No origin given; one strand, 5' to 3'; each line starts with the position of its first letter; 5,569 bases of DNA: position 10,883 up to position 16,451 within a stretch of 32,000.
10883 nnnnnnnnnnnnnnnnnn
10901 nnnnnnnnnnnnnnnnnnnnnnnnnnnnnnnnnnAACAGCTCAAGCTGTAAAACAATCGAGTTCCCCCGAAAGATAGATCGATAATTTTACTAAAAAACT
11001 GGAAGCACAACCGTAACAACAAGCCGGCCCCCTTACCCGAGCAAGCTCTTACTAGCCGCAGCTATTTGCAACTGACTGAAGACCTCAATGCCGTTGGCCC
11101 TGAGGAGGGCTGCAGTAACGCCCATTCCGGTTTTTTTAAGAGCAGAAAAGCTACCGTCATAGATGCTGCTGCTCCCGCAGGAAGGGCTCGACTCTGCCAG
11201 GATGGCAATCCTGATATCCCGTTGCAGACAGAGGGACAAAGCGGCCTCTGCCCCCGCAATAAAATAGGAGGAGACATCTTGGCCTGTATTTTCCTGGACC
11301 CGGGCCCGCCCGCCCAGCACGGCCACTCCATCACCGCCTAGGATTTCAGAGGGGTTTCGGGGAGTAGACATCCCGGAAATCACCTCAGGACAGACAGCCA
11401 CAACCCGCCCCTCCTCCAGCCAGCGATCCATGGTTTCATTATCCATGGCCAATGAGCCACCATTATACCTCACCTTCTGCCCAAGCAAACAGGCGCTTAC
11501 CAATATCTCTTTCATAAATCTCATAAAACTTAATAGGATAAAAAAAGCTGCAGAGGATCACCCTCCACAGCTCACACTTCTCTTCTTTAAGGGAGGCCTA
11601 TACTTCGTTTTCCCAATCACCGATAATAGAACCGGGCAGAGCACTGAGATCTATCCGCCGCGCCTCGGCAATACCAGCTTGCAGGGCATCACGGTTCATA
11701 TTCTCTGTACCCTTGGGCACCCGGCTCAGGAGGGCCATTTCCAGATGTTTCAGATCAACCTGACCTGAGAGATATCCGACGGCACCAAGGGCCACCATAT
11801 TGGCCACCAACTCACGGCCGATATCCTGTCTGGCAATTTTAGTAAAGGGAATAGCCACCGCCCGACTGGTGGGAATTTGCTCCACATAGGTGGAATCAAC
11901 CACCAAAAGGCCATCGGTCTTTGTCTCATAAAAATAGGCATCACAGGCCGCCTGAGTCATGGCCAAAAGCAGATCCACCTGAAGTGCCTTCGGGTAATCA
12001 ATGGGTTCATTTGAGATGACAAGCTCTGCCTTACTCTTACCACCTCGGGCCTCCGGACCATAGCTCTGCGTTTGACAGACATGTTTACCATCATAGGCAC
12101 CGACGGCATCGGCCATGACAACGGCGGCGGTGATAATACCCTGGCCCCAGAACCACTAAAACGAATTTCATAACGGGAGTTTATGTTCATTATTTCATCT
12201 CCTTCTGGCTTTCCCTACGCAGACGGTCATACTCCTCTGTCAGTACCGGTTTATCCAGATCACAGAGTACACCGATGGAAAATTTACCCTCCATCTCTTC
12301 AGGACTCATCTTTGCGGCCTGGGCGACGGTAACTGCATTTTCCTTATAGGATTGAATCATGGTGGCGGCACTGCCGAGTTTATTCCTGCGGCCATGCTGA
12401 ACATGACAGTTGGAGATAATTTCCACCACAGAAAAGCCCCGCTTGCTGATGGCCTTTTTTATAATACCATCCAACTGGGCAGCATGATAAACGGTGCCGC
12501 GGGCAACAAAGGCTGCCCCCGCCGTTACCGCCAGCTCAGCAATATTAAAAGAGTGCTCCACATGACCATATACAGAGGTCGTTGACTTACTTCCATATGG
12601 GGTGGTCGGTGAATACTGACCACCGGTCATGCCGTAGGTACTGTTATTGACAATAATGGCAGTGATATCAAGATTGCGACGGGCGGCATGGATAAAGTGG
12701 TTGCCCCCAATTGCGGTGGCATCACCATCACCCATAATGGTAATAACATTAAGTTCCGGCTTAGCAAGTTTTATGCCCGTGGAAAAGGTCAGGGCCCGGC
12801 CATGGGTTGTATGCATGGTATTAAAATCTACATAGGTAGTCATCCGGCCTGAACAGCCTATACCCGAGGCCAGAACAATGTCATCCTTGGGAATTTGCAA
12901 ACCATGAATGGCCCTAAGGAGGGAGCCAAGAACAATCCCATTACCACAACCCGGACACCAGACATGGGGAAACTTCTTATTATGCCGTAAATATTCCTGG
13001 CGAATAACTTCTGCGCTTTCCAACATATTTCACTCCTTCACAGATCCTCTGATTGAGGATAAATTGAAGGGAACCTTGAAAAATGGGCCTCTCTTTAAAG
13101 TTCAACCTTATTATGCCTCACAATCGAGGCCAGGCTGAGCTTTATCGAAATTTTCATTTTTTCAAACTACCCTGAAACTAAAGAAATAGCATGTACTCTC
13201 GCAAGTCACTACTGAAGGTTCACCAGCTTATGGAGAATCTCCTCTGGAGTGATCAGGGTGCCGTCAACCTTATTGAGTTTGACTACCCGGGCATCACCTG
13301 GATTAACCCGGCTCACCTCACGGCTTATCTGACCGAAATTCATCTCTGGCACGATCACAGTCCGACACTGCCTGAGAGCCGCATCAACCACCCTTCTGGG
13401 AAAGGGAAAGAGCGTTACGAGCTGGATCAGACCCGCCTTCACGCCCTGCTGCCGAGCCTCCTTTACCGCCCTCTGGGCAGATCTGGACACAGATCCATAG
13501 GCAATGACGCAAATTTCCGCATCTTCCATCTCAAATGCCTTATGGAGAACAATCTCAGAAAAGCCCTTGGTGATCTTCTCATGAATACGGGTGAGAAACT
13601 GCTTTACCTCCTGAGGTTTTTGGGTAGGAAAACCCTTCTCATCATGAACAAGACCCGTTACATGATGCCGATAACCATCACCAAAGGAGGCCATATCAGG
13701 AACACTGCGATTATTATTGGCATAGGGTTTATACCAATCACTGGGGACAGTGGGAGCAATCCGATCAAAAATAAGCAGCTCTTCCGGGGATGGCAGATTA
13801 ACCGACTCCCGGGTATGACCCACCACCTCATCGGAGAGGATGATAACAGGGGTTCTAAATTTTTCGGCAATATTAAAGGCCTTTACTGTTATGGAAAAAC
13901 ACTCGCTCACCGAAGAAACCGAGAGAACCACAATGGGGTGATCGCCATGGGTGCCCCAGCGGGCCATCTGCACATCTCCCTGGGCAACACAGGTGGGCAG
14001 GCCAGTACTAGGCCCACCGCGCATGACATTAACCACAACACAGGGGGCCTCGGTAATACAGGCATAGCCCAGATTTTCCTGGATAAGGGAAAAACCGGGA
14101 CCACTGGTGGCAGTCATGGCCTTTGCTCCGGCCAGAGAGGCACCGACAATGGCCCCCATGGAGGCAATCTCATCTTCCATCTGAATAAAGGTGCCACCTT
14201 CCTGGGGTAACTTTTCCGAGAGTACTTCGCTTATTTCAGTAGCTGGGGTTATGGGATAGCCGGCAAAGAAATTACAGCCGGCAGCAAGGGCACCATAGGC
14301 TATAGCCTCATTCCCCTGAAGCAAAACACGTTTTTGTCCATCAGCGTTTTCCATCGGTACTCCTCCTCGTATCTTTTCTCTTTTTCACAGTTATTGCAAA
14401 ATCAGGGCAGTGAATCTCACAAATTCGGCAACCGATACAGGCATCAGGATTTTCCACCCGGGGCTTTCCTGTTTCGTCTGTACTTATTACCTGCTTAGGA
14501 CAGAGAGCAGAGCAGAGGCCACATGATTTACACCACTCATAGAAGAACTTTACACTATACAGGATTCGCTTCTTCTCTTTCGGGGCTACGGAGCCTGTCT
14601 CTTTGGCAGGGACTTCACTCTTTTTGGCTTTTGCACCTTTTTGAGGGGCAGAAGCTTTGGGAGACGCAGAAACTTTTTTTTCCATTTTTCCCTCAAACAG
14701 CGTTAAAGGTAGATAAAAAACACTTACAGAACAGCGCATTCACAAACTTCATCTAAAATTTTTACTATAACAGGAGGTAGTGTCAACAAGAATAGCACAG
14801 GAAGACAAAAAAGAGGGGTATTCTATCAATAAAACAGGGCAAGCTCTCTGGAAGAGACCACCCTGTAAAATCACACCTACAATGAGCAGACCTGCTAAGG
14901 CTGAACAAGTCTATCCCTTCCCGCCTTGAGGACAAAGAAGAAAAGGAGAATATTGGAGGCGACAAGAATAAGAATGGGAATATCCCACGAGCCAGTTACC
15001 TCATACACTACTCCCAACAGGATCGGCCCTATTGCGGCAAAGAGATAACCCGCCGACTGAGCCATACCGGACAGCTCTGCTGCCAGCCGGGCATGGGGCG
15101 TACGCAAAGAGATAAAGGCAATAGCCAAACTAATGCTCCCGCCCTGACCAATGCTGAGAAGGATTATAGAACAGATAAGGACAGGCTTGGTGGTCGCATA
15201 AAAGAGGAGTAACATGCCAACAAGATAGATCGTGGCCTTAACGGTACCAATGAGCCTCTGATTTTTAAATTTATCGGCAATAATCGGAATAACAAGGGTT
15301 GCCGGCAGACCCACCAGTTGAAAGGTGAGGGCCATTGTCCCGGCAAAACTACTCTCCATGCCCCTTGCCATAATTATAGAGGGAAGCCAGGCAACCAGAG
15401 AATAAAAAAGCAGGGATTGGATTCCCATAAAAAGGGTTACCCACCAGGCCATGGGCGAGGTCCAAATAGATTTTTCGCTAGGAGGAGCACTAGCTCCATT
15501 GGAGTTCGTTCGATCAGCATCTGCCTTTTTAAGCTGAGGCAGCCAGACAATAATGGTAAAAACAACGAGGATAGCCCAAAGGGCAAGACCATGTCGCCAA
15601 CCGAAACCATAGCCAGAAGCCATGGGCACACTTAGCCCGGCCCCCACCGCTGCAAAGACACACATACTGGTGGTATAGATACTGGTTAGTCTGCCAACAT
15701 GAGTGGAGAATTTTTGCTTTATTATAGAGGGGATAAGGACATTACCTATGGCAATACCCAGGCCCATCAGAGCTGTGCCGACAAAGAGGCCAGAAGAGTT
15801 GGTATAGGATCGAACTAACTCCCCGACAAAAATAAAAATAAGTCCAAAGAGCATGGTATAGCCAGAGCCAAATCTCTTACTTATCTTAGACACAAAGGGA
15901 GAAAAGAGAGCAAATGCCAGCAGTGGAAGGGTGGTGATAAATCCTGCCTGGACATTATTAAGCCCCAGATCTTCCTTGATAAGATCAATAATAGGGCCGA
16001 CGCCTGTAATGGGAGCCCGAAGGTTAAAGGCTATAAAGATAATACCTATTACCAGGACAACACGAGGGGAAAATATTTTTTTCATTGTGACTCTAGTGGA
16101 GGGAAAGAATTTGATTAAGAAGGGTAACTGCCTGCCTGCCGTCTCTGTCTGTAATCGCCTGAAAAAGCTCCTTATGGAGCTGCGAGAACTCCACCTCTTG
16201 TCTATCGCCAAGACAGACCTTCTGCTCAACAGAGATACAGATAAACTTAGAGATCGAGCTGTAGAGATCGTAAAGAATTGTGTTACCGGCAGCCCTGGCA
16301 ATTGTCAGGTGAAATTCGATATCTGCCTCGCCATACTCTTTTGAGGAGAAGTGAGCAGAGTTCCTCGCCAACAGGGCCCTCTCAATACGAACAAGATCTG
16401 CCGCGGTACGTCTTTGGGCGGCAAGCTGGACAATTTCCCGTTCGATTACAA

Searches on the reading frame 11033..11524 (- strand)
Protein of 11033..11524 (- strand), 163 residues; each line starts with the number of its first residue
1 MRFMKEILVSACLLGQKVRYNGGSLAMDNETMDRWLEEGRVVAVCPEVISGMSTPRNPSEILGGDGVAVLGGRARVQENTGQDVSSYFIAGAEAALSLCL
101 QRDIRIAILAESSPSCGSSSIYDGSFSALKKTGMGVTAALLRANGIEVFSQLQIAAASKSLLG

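Call 7: search_protein_families(library=pfam, proteins=[window:11033-11524:-])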
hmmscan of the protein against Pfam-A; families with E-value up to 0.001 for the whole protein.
window:11033-11524:- (163 aa): 1 family
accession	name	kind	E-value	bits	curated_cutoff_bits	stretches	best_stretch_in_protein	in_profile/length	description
PF04463.17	2-thiour_desulf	-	3.6e-43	147.4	34.7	1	7-151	1-139/141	2-thiouracil desulfurase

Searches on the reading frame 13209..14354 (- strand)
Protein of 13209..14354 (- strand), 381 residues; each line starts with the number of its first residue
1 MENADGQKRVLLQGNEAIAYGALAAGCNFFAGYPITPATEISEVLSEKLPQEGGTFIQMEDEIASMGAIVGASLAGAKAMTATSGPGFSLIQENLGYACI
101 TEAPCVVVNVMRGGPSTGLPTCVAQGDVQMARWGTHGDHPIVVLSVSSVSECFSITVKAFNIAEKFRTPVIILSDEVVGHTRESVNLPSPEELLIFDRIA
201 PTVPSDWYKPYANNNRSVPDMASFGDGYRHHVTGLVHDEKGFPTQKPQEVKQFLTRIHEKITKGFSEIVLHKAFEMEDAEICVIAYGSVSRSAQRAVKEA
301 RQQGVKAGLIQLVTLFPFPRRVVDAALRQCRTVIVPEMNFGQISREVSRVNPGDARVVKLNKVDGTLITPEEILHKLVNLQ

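Call 76: search_protein_families(library=pfam, proteins=[window:13209-14354:-], max_evalue=0.000001)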
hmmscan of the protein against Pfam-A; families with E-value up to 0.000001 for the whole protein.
window:13209-14354:- (381 aa): 3 families
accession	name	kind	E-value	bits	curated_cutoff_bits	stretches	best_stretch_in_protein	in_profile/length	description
PF01855.24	POR_N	-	1.9e-68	231.1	27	1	21-247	2-222/231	Pyruvate flavodoxin/ferredoxin oxidoreductase, thiamine diP-bdg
PF17147.9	PFOR_II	-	4.9e-22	78.6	27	1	279-373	1-102/102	Pyruvate:ferredoxin oxidoreductase core domain II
PF02780.25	Transketolase_C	-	2.1e-07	31.3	25.9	1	277-339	8-70/124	Transketolase, C-terminal domain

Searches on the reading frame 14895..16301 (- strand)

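Call 76: search_protein_families(library=pfam, proteins=[window:14895-16301:-], max_evalue=0.000001)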
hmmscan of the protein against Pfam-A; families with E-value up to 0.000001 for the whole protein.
window:14895-16301:- (468 aa): 1 family
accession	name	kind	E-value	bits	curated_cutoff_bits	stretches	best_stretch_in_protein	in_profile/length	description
PF07690.21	MFS_1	-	6e-37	127.8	33.4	1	89-426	3-347/347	Major Facilitator Superfamily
